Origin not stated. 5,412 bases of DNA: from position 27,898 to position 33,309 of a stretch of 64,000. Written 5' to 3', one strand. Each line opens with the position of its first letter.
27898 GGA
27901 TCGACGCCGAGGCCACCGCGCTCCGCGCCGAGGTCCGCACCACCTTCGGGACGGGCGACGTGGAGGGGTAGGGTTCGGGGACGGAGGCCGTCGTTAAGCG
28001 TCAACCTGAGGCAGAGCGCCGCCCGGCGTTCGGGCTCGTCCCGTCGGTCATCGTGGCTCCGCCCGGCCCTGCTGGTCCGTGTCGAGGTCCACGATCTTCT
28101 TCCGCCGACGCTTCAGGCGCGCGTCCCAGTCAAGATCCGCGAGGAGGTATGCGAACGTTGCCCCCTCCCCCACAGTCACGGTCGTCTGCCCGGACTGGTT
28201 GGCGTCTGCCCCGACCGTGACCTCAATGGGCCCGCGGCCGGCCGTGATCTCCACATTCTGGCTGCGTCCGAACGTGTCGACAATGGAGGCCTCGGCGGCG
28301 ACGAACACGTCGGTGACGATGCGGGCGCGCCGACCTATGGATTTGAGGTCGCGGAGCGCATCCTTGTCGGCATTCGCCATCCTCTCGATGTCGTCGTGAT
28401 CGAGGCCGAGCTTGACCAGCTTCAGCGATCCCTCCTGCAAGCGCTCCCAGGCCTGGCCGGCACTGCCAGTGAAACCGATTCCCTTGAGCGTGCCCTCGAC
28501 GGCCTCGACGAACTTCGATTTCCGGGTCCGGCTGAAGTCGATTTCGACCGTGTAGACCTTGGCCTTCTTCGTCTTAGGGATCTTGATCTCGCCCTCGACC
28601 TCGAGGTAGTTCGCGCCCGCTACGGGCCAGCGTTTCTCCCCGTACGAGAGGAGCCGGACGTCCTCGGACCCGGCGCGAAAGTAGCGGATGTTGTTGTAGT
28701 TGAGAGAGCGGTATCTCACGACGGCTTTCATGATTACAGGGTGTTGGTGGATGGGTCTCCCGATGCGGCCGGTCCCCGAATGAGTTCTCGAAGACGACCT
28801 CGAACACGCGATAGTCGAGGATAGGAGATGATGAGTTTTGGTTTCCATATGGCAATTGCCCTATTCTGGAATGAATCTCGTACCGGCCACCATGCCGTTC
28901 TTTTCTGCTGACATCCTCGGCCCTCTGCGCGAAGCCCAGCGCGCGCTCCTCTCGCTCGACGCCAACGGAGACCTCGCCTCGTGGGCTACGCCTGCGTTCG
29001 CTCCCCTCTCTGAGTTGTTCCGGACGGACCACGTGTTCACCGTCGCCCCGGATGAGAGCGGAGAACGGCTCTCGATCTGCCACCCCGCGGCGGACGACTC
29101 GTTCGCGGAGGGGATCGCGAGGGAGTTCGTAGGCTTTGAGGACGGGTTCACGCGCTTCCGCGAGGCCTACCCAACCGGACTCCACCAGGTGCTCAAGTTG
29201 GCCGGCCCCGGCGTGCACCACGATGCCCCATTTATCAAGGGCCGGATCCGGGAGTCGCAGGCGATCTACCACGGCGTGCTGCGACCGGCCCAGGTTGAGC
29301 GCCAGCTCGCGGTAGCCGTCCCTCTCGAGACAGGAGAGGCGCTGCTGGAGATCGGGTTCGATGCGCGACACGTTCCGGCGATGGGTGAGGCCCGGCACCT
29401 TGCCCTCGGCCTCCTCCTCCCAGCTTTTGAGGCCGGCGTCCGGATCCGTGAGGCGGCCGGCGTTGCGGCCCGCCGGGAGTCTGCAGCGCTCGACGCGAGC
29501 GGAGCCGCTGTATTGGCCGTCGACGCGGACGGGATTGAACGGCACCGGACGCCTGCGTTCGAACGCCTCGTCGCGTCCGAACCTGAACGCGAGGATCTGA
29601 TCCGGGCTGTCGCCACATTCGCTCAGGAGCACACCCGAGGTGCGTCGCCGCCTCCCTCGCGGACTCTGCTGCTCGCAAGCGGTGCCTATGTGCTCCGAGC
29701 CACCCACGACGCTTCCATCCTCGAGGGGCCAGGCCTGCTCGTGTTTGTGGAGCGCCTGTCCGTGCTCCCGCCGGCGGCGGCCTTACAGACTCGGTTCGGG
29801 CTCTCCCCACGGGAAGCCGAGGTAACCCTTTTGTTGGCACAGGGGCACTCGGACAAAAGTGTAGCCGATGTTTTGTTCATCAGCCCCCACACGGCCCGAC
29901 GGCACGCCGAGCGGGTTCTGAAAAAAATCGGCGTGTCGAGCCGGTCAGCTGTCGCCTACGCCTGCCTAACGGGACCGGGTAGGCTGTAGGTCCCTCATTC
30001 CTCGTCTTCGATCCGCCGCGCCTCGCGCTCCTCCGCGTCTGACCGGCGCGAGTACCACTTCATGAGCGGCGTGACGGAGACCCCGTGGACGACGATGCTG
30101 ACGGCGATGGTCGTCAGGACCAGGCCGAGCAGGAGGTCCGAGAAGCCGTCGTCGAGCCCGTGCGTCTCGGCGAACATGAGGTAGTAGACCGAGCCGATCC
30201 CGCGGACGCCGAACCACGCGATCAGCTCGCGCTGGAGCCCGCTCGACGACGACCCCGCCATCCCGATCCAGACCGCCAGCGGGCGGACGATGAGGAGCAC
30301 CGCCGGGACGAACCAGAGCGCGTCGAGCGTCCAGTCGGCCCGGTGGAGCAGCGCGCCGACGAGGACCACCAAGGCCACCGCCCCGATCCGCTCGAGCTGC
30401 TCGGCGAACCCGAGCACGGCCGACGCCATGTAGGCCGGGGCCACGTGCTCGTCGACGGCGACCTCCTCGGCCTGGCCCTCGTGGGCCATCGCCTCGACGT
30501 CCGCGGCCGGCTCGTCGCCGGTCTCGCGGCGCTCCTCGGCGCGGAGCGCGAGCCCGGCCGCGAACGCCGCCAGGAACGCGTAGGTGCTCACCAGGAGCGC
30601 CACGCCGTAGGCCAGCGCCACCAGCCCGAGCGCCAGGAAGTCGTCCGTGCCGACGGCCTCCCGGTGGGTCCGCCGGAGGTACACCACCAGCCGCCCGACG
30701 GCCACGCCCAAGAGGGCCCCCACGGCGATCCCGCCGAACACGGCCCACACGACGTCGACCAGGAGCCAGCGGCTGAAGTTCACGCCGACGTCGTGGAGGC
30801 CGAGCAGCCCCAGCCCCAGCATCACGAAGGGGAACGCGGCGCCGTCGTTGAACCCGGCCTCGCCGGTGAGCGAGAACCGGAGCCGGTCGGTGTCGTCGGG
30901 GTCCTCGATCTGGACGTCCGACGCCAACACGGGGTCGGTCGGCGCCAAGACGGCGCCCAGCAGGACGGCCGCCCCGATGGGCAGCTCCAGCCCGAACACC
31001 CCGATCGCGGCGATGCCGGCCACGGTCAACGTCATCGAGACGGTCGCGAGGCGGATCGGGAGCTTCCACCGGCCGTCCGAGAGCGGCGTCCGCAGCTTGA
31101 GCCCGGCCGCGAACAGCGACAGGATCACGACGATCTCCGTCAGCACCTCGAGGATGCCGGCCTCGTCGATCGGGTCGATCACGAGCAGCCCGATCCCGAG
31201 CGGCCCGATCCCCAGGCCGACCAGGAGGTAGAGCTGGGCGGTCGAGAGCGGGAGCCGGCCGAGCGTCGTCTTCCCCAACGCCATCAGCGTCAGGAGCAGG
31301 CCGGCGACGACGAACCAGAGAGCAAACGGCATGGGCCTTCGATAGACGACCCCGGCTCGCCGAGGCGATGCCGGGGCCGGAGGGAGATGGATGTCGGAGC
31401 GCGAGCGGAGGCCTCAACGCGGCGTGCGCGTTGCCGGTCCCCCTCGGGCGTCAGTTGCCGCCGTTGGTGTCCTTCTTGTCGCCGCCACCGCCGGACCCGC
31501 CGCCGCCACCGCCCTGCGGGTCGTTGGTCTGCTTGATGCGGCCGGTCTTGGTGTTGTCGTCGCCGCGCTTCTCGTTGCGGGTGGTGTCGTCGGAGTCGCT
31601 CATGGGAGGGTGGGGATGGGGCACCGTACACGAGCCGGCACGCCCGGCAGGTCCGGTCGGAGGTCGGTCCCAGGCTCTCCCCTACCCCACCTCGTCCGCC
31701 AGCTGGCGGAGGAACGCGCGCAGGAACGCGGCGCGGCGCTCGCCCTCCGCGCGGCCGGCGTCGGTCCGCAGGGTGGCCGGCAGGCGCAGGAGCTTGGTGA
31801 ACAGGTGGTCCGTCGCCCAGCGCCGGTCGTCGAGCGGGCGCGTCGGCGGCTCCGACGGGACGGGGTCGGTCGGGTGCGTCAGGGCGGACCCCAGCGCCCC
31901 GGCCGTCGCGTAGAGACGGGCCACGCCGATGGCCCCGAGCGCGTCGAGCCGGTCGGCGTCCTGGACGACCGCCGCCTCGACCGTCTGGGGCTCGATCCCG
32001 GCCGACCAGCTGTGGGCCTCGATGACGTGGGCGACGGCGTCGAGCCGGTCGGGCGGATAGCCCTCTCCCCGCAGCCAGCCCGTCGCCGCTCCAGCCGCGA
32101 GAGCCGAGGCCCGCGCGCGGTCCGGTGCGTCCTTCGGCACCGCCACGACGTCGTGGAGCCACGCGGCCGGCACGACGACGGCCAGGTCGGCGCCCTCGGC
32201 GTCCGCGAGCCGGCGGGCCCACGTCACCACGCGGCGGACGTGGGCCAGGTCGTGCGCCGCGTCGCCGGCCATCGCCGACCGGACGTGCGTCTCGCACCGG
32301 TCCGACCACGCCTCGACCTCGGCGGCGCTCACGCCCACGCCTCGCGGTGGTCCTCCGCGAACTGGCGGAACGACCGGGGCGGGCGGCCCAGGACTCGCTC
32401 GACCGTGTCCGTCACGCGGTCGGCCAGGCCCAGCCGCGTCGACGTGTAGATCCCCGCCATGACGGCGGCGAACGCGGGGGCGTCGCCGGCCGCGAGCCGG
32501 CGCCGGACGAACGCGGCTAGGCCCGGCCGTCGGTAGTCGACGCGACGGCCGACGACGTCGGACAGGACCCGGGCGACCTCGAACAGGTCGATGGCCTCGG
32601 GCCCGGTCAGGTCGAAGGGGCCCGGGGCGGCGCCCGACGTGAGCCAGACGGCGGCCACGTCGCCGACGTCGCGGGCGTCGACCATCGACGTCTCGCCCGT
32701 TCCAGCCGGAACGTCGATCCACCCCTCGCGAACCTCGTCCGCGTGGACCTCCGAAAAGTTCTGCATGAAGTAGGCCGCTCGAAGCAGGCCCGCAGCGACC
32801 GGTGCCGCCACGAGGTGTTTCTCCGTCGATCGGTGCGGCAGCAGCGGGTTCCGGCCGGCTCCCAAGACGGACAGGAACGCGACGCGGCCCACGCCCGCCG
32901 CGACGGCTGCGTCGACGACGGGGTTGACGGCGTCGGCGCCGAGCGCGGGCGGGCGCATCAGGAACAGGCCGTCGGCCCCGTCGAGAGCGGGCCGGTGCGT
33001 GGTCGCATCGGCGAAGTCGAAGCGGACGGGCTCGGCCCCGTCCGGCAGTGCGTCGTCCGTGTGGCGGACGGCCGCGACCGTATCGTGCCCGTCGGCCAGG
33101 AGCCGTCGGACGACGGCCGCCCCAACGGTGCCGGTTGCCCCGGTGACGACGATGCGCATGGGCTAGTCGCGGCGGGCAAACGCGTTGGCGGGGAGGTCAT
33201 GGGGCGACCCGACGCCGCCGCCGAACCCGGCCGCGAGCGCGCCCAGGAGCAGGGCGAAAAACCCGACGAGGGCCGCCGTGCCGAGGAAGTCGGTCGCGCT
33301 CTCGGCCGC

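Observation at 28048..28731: Orphan low-GC 227-aa beta-rich protein with gasdermin-N-like sequence landmarks and no adjacent protease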

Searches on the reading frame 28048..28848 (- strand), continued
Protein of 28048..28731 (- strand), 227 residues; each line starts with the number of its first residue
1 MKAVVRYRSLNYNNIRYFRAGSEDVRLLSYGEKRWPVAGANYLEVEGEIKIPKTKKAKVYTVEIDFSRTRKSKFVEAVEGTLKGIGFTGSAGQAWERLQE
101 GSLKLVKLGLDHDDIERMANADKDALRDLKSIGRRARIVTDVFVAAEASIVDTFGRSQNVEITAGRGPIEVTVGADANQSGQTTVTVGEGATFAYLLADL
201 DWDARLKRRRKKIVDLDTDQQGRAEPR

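Call 100: search_protein_families(library=padloc, alignment_id=A6, max_evalue=0.01)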
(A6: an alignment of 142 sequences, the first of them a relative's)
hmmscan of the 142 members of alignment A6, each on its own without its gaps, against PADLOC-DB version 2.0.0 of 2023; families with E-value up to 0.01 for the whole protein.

A. member 1, P0160 (225 aa): 0 families

B. families by the number of members that match (of 142 scanned): 4 families
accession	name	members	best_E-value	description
PDLC02986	bGSDM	2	0.00023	-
PDLC00963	Cas7b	1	0.0028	"CRISPR-associated protein Cas7/Csh2, subtype I-B/HMARI"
PDLC00093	GajA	1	0.0087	AAA ATPase domain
PDLC00285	PtuA1|PtuA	1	0.0097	AAA ATPase domain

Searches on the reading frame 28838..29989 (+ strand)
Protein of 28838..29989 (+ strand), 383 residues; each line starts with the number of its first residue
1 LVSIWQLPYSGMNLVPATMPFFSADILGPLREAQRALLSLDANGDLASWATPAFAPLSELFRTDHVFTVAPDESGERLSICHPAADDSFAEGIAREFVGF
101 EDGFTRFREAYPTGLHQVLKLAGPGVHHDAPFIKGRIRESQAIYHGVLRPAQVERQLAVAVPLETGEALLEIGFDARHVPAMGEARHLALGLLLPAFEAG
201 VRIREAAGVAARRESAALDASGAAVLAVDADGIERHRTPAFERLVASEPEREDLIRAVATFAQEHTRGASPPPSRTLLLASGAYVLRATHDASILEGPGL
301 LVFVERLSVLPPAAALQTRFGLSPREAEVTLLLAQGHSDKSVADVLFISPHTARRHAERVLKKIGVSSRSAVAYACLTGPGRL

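Call 3: search_protein_families(library=pfam, proteins=[window:28838-29989:+], max_evalue=1)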
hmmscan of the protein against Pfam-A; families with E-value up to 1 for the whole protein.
window:28838-29989:+ (383 aa): 2 families
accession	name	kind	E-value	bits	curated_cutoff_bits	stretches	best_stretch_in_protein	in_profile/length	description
PF00196.25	GerE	-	6e-12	45.5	23.5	1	322-373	3-54/57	Bacterial regulatory proteins, luxR family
PF13384.12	HTH_23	-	0.0014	18.8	24.6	1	329-359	10-40/50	Homeodomain-like domain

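Call 4: search_protein_families(library=padloc, proteins=[window:28838-29989:+], max_evalue=1)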
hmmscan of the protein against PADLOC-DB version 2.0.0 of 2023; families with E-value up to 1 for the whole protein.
window:28838-29989:+ (383 aa): 2 families
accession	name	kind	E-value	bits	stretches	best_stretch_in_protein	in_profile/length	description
PDLC01851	CARF3--CARF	-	0.0018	15.7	1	322-364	210-252/279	-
PDLC01855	CARF3--CARF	-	0.0083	13.8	1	322-364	218-260/288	-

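Call 7: search_protein_families(library=ncbifam, proteins=[window:28838-29989:+], max_evalue=1)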
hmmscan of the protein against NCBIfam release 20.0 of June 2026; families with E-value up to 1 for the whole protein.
window:28838-29989:+ (383 aa): 21 families
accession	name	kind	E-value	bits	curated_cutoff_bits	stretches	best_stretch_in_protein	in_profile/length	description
NF041232.1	BagY_FevT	exception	9.8e-10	37.8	700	1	302-372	277-347/367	LuxR family transcriptional regulator BagY/FevT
NF047785.1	respo_reg_MadR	equivalog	1.8e-09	37.3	300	1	319-375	146-202/209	MadR family response regulator transcription factor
TIGR03020.2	EpsA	equivalog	3.4e-07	30.2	170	1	319-372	188-242/247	XrtB/PEP-CTERM-associated transcriptional regulator EpsA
NF052445.1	RespRegMctR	equivalog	3.7e-07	29.7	300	1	319-370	142-193/205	two-component system response regulator MctR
NF007708.0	PRK10403.1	equivalog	8.6e-06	25.4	343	1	322-373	154-205/215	nitrate/nitrite response regulator protein NarP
NF007505.1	PRK10100.1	equivalog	1.9e-05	24.5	250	1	320-373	143-197/204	biofilm master transcriptional regulator CsgD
NF007935.0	PRK10651.1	equivalog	2.2e-05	23.7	250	1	321-373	155-207/216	two-component system response regulator NarL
NF038181.1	reg_ATPase_IniR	equivalog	2.9e-05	22.6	750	1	315-371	760-816/827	isoniazid response ATPase/transcriptional regulator IniR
NF007685.0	PRK10360.1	equivalog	0.00047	20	258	1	321-373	137-189/196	response regulator transcription factor UhpA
TIGR03541.1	reg_near_HchA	equivalog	0.00062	19.3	215.6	1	316-377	166-228/232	PA1136 family autoinducer-binding transcriptional regulator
NF040749.1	tetrathio_RR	equivalog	0.00078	19.2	290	1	316-368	127-180/191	tetrathionate respiration response regulator TtrR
NF003420.0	PRK04841.1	equivalog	0.0014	16.7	537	1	303-371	820-888/903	HTH-type transcriptional regulator MalT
NF052366.1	photon_PedR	equivalog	0.0015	18.7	120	1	322-372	3-53/74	photosynthetic electron transport-dependent transcriptional regulator PedR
NF007403.0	PRK09935.1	equivalog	0.0032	17.1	271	1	317-369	145-197/210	fimbria biosynthesis transcriptional regulator FimZ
NF006900.1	PRK09390.1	equivalog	0.019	14.5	255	1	321-372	142-193/203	response regulator FixJ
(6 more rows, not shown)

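Call 101: search_solved_structures(query=window:28871-29989:+, max_evalue=1)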
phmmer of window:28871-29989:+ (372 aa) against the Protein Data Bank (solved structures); distinct sequences matched with E-value up to 1: 38.
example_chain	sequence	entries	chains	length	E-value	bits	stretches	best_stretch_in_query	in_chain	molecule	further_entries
4wt0_B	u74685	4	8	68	3.9e-07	32.6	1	311-364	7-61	Response regulator receiver domain protein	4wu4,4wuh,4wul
4wsz_A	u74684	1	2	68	5.3e-07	32.1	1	311-364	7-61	Response regulator receiver domain protein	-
1fse_A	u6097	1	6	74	4.2e-06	29.2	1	306-363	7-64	GERE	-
7x1k_A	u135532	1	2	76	2e-05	27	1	311-362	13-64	Chemotaxis protein CheY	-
4yn8_A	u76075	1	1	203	3.6e-05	26.1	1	277-364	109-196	Response regulator ChrA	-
5hev_A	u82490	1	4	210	4.8e-05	25.7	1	310-364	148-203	Response regulator protein VraR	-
7ve4_A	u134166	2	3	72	7.4e-05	25.1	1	311-364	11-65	DNA-binding response regulator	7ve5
2rnj_A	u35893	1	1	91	0.0001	24.6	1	311-364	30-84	Response regulator protein vraR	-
6jqs_A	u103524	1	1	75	0.00019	23.7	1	308-362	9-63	DNA-binding response regulator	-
1zlk_A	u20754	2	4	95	0.00022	23.5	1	300-362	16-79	Dormancy Survival Regulator | TWO COMPONENT TRANSCRIPTIONAL REGULATORY PROTEIN DEVR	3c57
1zlj_A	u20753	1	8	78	0.00033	23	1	309-362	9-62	Dormancy Survival Regulator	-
4gvp_A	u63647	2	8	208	0.00045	22.5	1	310-364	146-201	Response regulator protein vraR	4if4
3clo_A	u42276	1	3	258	0.00045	22.5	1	303-358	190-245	Transcriptional regulator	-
7ve6_A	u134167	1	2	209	0.00045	22.5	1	310-364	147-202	Response regulator protein VraR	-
3kln_A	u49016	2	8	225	0.00071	21.8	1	309-359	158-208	Transcriptional regulator, LuxR family | Transcriptional regulator VpsT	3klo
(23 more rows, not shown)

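Call 102: find_homologous_proteins(query=window:28871-29800:+, max_evalue=0.001)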
Query window:28871-29800:+ (310 aa): 6 proteins with E <= 0.001 among 8000 candidates.
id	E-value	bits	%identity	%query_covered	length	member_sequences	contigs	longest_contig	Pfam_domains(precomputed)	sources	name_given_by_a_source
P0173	7.4e-195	664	100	100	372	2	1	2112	PF00196.26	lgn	-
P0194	2.6e-127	442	70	99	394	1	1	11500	PF00196.26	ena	-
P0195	3.5e-125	435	70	98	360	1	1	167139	PF00196.26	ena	-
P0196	1.3e-64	236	45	98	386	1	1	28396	PF00196.26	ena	-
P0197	7.2e-30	122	33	85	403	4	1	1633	PF13384.13,PF00196.26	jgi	jgi:DNA-binding CsgD family transcriptional regulator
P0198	1.6e-6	46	30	58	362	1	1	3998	PF00196.26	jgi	-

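Call 103: find_encoding_contigs(protein=P0195, flank=6000, max_places=2)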
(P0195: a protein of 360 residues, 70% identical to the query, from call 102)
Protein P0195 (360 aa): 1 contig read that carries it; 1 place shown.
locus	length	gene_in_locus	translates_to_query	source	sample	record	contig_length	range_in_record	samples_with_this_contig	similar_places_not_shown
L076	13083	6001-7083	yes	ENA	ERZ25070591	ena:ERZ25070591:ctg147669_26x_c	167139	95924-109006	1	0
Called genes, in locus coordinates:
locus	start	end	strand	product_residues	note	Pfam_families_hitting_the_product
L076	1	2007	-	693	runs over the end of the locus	PF00404:Dockerin_1 (weak), PF18962:Por_Secre_tail (weak)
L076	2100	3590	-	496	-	-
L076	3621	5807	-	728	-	-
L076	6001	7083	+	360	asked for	PF00196:GerE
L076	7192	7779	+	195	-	PF07638:Sigma70_ECF, PF04545:Sigma70_r4 (faint)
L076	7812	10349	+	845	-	PF00069:Pkinase, PF07714:PK_Tyr_Ser-Thr, PF03109:ABC1 (faint), PF17874:TPR_MalT (faint), PF13424:TPR_12 (weak)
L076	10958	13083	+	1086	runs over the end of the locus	PF13872:AAA_34, PF13871:Helicase_C_4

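Call 104: find_encoding_contigs(protein=P0194, flank=6000, max_places=2)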
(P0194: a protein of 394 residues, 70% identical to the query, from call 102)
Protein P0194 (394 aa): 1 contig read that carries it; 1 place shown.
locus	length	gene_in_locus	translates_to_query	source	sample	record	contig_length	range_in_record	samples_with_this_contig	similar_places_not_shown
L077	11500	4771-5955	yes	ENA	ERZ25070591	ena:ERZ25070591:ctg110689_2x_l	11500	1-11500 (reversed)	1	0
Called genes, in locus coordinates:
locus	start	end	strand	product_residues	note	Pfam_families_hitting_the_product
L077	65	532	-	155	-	-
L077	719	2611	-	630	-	PF00657:Lipase_GDSL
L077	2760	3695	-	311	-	-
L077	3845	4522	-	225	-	-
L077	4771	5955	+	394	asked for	PF00196:GerE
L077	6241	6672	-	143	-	-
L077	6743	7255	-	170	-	-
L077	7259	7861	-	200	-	-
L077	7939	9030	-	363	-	-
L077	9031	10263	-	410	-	-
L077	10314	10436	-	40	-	-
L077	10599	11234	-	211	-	PF00072:Response_reg, PF00196:GerE, PF08281:Sigma70_r4_2 (weak)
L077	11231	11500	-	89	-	?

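Call 105: find_encoding_contigs(protein=P0196, flank=6000, max_places=2)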
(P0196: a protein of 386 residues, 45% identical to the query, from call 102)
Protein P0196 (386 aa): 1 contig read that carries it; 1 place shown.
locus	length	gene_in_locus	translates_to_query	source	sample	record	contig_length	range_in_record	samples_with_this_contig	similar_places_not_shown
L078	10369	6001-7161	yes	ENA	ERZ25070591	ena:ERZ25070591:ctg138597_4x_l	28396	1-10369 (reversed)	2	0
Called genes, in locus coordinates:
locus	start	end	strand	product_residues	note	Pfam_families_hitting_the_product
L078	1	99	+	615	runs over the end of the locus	PF03023:MurJ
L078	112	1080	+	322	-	PF01522:Polysacc_deac_1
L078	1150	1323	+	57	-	-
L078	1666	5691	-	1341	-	PF17803:Cadherin_4, PF17892:Cadherin_5, PF17963:Big_9, PF19076:CshA_repeat (faint), PF17803:Cadherin_4, PF17892:Cadherin_5, PF17963:Big_9, PF18962:Por_Secre_tail (weak)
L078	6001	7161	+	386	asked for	PF00196:GerE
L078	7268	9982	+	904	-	PF00069:Pkinase, PF01636:APH (faint), PF06293:Kdo, PF07714:PK_Tyr_Ser-Thr, PF13431:TPR_17 (faint), PF07721:TPR_4 (faint), PF13424:TPR_12, PF13424:TPR_12, +7 more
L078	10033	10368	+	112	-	?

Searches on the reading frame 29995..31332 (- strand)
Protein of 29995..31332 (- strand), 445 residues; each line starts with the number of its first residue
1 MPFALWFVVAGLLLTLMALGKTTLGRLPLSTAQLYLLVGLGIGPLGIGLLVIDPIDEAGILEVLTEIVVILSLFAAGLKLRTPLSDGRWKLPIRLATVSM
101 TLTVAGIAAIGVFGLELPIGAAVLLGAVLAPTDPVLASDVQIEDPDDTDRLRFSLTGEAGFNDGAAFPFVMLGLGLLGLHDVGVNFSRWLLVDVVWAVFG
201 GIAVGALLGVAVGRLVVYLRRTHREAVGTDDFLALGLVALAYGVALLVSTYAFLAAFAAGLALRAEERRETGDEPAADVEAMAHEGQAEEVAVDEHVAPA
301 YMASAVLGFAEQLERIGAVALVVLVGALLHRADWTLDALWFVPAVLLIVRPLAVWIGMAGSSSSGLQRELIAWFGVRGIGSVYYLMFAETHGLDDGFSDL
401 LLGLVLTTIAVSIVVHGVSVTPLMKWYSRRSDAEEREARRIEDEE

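Call 14: search_protein_families(library=pfam, proteins=[window:29995-31332:-], max_evalue=0.001)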
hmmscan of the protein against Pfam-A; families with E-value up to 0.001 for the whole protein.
window:29995-31332:- (445 aa): 1 family
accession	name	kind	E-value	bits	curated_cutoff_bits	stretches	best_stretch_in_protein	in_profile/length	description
PF00999.27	Na_H_Exchanger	-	6.3e-29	101.4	26.2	1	16-268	3-247/375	Sodium/hydrogen exchanger, transmembrane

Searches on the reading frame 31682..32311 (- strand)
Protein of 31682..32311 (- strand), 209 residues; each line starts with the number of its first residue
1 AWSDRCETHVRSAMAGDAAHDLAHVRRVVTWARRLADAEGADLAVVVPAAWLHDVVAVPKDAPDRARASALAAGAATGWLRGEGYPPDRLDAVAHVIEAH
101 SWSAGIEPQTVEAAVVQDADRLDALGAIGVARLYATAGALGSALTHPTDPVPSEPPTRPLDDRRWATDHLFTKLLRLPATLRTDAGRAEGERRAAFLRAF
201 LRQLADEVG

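Call 14: search_protein_families(library=pfam, proteins=[window:31682-32311:-], max_evalue=0.001)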
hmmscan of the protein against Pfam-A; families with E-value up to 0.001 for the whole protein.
window:31682-32311:- (209 aa): 1 family
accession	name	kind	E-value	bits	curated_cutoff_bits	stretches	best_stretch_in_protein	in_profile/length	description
PF01966.28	HD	-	1.1e-10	42.3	22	1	23-124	3-115/116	HD domain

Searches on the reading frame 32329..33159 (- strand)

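Call 14: search_protein_families(library=pfam, proteins=[window:32329-33159:-], max_evalue=0.001)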
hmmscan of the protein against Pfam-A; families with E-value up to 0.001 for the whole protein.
window:32329-33159:- (276 aa): 3 families
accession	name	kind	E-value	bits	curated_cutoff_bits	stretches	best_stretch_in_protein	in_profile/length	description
PF05368.20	NmrA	-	1.5e-15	58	27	1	2-211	4-242/298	NmrA-like family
PF13460.12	NAD_binding_10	-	5.6e-14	52.9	27.2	1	7-113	1-114/184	NAD(P)H-binding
PF01370.27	Epimerase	-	6.1e-06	26.3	20.9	1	3-53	1-54/240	NAD dependent epimerase/dehydratase family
